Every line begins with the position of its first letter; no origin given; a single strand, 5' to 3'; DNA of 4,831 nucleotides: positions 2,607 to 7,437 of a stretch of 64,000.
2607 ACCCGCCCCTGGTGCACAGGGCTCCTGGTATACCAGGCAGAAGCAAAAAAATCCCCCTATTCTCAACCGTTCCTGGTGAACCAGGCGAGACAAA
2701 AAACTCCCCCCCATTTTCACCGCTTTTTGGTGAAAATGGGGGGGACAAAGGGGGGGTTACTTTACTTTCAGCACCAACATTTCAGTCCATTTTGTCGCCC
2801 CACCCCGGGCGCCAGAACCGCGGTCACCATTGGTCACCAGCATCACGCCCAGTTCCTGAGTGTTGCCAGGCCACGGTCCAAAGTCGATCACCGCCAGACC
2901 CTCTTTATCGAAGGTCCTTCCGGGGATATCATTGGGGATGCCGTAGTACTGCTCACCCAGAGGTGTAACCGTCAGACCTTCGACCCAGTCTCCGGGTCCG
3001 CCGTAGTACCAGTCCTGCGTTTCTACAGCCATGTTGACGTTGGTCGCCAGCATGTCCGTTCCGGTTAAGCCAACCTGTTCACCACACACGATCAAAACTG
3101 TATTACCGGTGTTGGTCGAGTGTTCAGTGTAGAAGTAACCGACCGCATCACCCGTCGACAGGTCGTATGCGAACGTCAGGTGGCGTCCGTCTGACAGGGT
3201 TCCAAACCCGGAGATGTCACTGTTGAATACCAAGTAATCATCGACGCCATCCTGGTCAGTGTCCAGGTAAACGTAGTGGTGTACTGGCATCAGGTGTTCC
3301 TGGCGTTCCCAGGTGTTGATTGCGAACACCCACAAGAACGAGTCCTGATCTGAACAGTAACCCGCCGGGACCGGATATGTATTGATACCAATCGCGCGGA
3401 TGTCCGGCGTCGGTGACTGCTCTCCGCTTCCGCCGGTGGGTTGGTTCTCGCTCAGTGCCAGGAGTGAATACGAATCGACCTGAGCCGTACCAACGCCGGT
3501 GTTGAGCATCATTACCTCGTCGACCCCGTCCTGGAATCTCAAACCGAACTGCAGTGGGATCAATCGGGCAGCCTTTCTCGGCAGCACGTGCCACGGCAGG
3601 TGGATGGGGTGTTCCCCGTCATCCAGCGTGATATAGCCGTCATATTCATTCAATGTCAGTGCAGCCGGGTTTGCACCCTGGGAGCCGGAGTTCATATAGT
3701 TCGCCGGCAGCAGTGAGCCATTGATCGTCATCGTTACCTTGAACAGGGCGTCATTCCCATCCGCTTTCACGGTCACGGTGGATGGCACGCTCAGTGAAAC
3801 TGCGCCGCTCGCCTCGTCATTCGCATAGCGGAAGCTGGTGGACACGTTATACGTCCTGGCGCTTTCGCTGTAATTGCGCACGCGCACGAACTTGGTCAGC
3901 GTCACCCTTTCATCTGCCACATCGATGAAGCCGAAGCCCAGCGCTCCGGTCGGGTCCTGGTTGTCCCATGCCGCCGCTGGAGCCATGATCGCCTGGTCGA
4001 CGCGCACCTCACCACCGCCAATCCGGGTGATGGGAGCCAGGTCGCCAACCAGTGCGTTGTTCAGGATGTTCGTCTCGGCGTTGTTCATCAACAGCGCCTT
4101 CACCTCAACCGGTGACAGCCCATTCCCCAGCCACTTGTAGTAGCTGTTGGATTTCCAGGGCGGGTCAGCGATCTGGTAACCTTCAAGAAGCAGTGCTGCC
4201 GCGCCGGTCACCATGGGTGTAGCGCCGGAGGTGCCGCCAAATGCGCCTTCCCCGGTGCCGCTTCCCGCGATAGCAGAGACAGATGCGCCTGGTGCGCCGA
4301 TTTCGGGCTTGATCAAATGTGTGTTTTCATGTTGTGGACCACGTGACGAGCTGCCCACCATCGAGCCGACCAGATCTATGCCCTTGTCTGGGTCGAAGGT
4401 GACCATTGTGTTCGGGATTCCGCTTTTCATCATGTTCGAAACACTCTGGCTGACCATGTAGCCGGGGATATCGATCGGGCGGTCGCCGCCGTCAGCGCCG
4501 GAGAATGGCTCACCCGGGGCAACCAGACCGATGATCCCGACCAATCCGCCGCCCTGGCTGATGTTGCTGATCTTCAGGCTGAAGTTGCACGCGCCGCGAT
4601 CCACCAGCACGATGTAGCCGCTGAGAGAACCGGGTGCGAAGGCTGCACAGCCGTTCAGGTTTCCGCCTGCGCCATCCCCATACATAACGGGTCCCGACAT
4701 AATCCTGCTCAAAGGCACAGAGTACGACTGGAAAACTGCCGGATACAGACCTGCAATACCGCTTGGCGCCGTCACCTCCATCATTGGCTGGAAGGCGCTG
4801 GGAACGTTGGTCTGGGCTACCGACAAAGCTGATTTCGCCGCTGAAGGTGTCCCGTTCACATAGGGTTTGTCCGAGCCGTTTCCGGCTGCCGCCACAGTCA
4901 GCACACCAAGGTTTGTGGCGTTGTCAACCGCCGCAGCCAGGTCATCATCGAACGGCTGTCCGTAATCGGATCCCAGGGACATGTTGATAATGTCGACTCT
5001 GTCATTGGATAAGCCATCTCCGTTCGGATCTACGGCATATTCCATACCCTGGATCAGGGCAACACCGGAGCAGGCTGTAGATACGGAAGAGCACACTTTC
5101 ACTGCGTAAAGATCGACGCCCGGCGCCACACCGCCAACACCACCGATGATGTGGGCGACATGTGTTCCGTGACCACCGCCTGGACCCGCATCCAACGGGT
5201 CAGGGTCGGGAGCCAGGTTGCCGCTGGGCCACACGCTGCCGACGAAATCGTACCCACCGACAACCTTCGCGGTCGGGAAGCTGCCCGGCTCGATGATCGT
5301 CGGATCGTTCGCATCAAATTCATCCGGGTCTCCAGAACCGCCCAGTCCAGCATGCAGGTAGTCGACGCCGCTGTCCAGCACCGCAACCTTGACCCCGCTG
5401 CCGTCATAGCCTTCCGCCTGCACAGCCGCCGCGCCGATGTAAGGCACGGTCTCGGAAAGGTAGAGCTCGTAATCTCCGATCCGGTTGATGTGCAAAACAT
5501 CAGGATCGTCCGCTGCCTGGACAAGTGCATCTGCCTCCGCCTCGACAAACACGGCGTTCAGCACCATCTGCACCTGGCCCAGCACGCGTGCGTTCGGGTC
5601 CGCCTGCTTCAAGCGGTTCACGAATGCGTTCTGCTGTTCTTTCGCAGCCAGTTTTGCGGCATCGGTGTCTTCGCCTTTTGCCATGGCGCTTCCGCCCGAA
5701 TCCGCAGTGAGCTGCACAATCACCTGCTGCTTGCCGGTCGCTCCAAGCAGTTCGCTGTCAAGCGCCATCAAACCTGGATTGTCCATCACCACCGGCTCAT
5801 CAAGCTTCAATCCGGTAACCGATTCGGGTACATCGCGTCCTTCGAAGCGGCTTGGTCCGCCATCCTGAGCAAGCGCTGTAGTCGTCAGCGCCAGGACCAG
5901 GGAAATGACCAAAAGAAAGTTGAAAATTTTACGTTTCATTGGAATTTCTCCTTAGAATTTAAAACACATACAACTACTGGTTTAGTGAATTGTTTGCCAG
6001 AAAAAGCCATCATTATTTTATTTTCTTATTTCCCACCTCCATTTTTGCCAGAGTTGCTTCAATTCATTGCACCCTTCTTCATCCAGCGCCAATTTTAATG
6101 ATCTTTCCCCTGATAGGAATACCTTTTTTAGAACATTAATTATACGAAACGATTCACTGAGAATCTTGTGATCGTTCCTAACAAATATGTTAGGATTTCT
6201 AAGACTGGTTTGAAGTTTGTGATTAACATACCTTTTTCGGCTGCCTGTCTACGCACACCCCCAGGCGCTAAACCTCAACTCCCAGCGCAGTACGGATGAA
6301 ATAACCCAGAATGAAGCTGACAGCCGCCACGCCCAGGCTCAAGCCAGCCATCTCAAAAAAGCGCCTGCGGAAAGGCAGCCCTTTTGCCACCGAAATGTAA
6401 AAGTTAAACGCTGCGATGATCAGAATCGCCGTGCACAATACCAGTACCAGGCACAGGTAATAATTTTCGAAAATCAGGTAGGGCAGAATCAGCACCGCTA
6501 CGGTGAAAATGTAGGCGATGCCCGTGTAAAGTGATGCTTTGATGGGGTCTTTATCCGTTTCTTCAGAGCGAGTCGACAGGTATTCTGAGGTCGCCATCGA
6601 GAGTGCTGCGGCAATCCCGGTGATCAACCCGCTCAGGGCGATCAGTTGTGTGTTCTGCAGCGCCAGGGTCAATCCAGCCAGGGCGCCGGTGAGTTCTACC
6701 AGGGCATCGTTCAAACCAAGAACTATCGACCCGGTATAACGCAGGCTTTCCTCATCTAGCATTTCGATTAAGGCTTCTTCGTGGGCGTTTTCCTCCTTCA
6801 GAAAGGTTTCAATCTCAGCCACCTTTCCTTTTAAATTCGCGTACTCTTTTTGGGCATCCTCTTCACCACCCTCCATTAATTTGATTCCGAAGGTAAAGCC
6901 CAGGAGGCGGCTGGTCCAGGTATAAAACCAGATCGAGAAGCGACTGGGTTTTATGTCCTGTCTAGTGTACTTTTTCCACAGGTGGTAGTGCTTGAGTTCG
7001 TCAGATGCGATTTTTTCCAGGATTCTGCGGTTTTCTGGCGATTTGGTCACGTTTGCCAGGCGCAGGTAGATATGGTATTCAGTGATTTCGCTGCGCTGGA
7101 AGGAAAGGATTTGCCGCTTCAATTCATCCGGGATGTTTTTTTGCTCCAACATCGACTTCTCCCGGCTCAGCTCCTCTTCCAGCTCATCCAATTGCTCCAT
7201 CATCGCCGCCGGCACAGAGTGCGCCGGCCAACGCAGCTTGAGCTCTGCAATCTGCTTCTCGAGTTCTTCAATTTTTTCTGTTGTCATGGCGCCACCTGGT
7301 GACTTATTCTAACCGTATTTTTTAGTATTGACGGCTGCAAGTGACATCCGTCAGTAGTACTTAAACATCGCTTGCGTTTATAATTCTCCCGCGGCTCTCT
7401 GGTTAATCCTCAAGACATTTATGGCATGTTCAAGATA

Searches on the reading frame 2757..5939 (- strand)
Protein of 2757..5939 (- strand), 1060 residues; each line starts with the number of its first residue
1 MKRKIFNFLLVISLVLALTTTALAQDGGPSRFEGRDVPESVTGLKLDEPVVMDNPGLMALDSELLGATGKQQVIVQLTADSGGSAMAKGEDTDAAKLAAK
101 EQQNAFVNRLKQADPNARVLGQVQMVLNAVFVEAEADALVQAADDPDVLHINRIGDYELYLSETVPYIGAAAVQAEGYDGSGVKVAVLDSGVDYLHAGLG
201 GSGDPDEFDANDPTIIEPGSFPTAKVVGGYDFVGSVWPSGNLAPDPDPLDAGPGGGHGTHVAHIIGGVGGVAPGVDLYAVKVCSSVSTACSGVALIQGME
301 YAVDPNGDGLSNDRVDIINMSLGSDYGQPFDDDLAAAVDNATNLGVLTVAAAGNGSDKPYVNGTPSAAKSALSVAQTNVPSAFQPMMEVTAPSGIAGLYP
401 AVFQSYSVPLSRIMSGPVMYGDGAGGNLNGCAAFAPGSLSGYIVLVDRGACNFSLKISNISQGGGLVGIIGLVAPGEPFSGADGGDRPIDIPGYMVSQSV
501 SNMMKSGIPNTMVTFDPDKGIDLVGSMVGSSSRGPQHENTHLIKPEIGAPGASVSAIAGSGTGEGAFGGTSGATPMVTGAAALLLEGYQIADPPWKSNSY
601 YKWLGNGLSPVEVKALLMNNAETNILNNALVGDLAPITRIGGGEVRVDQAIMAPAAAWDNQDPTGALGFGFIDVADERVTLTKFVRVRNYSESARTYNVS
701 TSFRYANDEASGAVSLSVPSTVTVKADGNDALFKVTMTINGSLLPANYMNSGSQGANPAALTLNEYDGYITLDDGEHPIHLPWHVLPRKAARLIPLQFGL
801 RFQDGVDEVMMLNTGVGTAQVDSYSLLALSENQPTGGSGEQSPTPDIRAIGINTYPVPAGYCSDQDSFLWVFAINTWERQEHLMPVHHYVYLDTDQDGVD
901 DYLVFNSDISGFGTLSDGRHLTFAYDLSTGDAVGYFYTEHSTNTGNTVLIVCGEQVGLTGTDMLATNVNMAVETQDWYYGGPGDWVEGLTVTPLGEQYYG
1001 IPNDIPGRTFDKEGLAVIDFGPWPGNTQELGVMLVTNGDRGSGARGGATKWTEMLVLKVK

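Call 61: search_protein_families(library=pfam, max_evalue=0.0001, proteins=[window:2757-5939:-])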
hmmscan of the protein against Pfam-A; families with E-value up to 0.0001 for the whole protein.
window:2757-5939:- (1060 aa): 2 families
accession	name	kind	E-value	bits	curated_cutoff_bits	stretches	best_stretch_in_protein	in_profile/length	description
PF00082.27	Peptidase_S8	-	8.8e-43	147.1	21.8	1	180-625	1-280/288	Subtilase family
PF02225.27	PA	-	1e-07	32.4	23.9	1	415-501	2-92/95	PA domain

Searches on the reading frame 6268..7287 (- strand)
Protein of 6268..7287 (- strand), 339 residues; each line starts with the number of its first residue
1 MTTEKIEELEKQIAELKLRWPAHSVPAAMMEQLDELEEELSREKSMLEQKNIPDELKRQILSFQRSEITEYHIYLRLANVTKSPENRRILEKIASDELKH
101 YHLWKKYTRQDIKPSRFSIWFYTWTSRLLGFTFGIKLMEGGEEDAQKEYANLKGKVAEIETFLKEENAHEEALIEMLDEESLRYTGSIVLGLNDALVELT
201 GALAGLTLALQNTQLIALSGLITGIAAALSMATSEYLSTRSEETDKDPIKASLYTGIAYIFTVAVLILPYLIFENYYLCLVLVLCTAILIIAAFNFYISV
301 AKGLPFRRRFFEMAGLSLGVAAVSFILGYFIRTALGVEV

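Call 61: search_protein_families(library=pfam, max_evalue=0.0001, proteins=[window:6268-7287:-])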
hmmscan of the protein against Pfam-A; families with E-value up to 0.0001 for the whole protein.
window:6268-7287:- (339 aa): 1 family
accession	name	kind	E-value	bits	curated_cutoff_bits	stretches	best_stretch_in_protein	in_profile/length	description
PF01988.24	VIT1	-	8.9e-15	55.5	28.1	1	187-243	3-60/214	VIT family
